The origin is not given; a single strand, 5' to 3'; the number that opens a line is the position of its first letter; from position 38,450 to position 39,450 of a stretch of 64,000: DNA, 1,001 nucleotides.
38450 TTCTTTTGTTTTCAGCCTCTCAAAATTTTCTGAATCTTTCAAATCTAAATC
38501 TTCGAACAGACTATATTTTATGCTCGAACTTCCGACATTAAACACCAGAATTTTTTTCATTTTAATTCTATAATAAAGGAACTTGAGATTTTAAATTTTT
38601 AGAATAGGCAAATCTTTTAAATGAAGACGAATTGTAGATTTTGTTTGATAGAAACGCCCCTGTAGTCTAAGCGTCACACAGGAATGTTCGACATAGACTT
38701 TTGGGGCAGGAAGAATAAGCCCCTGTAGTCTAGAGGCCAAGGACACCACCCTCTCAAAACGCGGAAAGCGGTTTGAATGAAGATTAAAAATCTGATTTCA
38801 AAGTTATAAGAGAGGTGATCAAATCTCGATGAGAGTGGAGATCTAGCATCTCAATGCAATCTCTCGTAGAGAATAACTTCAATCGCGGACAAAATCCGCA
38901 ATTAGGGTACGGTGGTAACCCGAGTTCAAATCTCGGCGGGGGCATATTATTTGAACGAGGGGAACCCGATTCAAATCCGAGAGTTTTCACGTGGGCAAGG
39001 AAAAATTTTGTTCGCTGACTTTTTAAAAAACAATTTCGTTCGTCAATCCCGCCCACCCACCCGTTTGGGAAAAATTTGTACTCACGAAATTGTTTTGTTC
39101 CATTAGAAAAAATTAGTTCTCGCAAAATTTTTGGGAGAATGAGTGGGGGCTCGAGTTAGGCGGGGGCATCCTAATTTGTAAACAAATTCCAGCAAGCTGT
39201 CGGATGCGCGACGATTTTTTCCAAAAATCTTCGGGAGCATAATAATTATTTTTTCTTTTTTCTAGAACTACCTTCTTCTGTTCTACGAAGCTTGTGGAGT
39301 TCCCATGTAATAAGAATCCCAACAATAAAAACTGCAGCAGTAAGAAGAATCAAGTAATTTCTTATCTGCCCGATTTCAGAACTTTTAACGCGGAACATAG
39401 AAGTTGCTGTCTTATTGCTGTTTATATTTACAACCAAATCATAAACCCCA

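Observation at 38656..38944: tRNA-Glu with a roughly 153-nt intron at a non-canonical position, preceded by a pseudo-copy of its own ends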

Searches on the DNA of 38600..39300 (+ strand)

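Call 28: search_rna_families(source=window, start=38600, end=39300, threshold=evalue, max_evalue=10, show_alignments=3)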
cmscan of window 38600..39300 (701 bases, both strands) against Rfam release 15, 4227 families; matches with E-value up to 10: 2.
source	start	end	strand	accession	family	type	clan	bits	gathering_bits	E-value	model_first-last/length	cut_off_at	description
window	39022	39104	-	RF03353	MIR5291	Gene; miRNA;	-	18.3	54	3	1-65/65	no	MIR5291 microRNA precursor family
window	38771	38842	+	RF01588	snoR13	Gene; snRNA; snoRNA; CD-box;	-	18.3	60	8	1-105/105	no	small nucleolar RNA snoR13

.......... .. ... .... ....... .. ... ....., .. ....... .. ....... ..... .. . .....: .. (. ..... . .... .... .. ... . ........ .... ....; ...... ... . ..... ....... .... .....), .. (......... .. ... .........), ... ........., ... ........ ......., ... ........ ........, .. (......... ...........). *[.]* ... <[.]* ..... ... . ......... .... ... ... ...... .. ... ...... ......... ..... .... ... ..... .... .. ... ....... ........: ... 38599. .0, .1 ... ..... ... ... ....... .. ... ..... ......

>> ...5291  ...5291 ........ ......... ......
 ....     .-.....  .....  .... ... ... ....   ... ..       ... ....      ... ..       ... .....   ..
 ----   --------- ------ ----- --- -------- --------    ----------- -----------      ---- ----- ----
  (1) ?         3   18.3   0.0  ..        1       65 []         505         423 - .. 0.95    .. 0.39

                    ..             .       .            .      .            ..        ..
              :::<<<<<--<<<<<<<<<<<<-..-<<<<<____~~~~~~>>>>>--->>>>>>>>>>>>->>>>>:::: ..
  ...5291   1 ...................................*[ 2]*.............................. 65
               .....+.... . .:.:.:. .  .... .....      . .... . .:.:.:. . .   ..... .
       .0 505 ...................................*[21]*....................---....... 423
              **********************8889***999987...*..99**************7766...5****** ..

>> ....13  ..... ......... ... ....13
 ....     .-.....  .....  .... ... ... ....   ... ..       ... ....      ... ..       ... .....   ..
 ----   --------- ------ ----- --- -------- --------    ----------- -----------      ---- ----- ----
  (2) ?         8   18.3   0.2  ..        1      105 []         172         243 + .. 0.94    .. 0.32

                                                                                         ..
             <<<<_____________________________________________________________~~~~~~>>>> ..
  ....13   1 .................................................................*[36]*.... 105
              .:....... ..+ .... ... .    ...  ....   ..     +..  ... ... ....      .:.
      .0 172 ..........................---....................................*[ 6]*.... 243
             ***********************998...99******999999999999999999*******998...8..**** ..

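Call 56: build_rna_model(alignment_id=A2, structure=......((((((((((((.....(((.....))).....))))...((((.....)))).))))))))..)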
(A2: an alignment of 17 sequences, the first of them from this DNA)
Model R1 built from alignment A2 (17 sequences, 70 columns); structure: as given.
model positions 66; base pairs 19; branch points 1; effective number of sequences 2.64; information 0.85 bits per position. Calibrated on 0.2 Mb of random sequence (short: E-values are rough).
structure used (alignment columns):
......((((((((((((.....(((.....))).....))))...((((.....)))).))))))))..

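Call 57: search_with_rna_model(model_id=R1, sources=[window, L122, L124, L125, L126, L127, L129, L130, L131, L132, L133, L134, L135, L136, L137, L138, L139, L140, L141, L142, L143, L145, L147, L148], max_evalue=1, make_alignment=true)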
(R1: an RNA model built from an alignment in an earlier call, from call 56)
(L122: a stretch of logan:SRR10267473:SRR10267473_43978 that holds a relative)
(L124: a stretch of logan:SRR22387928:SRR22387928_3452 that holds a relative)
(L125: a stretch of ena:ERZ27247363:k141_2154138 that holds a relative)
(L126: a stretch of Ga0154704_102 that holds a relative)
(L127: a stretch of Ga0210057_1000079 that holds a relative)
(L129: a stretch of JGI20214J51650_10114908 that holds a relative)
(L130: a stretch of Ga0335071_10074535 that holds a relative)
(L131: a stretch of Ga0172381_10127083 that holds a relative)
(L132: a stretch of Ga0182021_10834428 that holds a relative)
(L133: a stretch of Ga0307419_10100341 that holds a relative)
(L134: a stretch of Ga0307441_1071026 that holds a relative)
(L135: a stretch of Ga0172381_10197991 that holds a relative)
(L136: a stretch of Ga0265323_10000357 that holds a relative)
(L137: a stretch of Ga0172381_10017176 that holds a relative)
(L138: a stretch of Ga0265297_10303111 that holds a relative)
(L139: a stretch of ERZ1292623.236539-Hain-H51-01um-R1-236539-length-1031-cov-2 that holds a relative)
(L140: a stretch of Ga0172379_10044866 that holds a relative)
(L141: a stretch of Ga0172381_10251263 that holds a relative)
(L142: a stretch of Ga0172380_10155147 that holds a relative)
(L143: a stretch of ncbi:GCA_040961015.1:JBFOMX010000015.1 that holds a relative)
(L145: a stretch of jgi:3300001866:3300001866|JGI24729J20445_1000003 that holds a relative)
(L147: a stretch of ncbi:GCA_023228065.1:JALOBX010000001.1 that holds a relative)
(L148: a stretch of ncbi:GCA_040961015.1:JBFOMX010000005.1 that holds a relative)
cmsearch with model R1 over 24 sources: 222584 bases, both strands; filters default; matches with E-value up to 1: 23.
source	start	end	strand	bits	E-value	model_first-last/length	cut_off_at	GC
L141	1325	1390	+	91.6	5.9e-20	1-66/66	no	0.36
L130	876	941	-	91.4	6.7e-20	1-66/66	no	0.36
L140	243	308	+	90.7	9.7e-20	1-66/66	no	0.39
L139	606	671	-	90.5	1.1e-19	1-66/66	no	0.38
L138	48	113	+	90.3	1.3e-19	1-66/66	no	0.38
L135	881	946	-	90.3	1.3e-19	1-66/66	no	0.38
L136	1822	1887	-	89.4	2.1e-19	1-66/66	no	0.38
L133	808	873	+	88.8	2.9e-19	1-66/66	no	0.42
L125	2507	2572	-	87.8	5.3e-19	1-66/66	no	0.39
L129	1449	1514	-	86.9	8.8e-19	1-66/66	no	0.38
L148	9348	9413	+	86.6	1.1e-18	1-66/66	no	0.38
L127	3398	3463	+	86.5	1.1e-18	1-66/66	no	0.41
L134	566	631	+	86.3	1.2e-18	1-66/66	no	0.41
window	38803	38868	+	86.2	1.4e-18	1-66/66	no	0.41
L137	4712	4777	-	86.1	1.4e-18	1-66/66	no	0.39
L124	319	384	-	84.8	3e-18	1-66/66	no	0.41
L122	1941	2006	+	83.6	6e-18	1-66/66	no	0.42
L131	1873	1938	+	78.5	1.1e-16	1-66/66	no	0.38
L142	476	541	+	78.5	1.1e-16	1-66/66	no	0.38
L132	890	954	+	78.2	1.3e-16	1-66/66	no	0.34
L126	6446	6513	+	77.6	1.9e-16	1-66/66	no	0.4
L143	9304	9370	+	76.9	2.9e-16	1-66/66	no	0.4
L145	3725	3792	+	55.9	5.2e-11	1-66/66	no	0.37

Alignment A3: 23 matches aligned to the model, 70 columns, each read 5' to 3' on its own strand. Consensus structure (alignment columns), stored with it:
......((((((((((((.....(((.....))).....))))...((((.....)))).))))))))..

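Call 72: search_with_rna_model(model_id=R1, sources=[window, L122, L124, L125, L126, L129, L130, L131, L132, L133, L134, L135, L137, L140, L143, L145, L148, L150, L152], max_evalue=10, make_alignment=true, show_alignments=0)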
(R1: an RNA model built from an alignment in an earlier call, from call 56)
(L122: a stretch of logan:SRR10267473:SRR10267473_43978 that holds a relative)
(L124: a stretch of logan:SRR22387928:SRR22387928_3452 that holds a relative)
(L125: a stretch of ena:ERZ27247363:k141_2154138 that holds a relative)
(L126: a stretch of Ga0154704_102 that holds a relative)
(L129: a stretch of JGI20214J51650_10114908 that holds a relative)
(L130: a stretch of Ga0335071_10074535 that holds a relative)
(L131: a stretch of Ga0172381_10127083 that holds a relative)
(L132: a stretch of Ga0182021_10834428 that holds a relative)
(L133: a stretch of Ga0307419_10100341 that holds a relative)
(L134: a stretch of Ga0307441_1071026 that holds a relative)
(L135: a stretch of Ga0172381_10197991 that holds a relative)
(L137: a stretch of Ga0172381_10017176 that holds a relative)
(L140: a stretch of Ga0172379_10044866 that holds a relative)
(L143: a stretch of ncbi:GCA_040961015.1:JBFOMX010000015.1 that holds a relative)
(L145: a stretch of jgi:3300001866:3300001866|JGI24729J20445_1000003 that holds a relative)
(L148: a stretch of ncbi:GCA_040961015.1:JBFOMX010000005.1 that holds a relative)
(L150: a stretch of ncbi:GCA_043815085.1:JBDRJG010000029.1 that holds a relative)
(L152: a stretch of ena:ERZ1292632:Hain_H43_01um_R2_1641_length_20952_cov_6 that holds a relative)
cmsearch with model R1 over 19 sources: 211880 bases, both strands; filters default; matches with E-value up to 10: 20.
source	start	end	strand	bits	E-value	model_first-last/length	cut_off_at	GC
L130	876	941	-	91.4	6.4e-20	1-66/66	no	0.36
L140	243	308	+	90.7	9.2e-20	1-66/66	no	0.39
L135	881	946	-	90.3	1.2e-19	1-66/66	no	0.38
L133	808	873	+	88.8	2.8e-19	1-66/66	no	0.42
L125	2507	2572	-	87.8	5.1e-19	1-66/66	no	0.39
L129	1449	1514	-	86.9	8.4e-19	1-66/66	no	0.38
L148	9348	9413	+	86.6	1e-18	1-66/66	no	0.38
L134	566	631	+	86.3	1.2e-18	1-66/66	no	0.41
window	38803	38868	+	86.2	1.3e-18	1-66/66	no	0.41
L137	4712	4777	-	86.1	1.3e-18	1-66/66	no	0.39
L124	319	384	-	84.8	2.8e-18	1-66/66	no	0.41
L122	1941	2006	+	83.6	5.7e-18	1-66/66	no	0.42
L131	1873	1938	+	78.5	1.1e-16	1-66/66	no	0.38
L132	890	954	+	78.2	1.3e-16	1-66/66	no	0.34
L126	6446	6513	+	77.6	1.8e-16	1-66/66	no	0.4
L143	9304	9370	+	76.9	2.8e-16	1-66/66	no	0.4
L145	3725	3792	+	55.9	5e-11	1-66/66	no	0.37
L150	805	864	-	20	0.048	1-66/66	no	0.45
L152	2981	3040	-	17.6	0.19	1-66/66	no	0.4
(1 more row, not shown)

Alignment A4: 20 matches aligned to the model, 77 columns, each read 5' to 3' on its own strand. Consensus structure (alignment columns), stored with it:
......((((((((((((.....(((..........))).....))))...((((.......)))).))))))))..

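Call 73: search_with_rna_model(model_id=R1, sources=[window, L122, L124, L125, L126, L129, L130, L131, L132, L133, L134, L135, L137, L140, L143, L145, L148, L150, L152], max_evalue=1, make_alignment=true, show_alignments=0)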
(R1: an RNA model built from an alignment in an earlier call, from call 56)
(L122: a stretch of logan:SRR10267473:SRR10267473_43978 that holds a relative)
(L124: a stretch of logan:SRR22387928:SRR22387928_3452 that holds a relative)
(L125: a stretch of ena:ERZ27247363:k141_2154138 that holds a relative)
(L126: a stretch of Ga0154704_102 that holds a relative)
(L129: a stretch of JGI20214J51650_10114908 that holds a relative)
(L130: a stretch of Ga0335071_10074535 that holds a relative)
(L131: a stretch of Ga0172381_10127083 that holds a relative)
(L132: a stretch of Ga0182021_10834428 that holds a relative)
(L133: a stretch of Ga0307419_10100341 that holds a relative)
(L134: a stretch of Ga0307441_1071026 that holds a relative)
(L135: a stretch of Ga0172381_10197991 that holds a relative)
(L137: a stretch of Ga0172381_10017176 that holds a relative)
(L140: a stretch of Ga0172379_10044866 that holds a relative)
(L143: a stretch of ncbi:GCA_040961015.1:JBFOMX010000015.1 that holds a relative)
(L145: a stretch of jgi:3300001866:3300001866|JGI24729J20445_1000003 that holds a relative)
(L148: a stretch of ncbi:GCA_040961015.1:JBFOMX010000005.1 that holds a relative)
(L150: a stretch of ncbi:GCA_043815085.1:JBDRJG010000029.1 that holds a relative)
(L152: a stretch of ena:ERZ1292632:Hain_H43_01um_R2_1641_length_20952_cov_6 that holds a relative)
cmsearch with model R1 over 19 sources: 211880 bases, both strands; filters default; matches with E-value up to 1: 19.
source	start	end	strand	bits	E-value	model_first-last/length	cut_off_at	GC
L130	876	941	-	91.4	6.4e-20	1-66/66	no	0.36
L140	243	308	+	90.7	9.2e-20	1-66/66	no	0.39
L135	881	946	-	90.3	1.2e-19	1-66/66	no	0.38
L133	808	873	+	88.8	2.8e-19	1-66/66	no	0.42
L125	2507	2572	-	87.8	5.1e-19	1-66/66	no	0.39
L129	1449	1514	-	86.9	8.4e-19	1-66/66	no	0.38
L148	9348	9413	+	86.6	1e-18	1-66/66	no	0.38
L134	566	631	+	86.3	1.2e-18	1-66/66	no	0.41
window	38803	38868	+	86.2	1.3e-18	1-66/66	no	0.41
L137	4712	4777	-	86.1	1.3e-18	1-66/66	no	0.39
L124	319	384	-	84.8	2.8e-18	1-66/66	no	0.41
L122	1941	2006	+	83.6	5.7e-18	1-66/66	no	0.42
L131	1873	1938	+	78.5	1.1e-16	1-66/66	no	0.38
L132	890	954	+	78.2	1.3e-16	1-66/66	no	0.34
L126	6446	6513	+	77.6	1.8e-16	1-66/66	no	0.4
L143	9304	9370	+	76.9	2.8e-16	1-66/66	no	0.4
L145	3725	3792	+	55.9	5e-11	1-66/66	no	0.37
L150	805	864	-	20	0.048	1-66/66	no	0.45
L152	2981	3040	-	17.6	0.19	1-66/66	no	0.4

Alignment A5: 19 matches aligned to the model, 72 columns, each read 5' to 3' on its own strand. Consensus structure (alignment columns), stored with it:
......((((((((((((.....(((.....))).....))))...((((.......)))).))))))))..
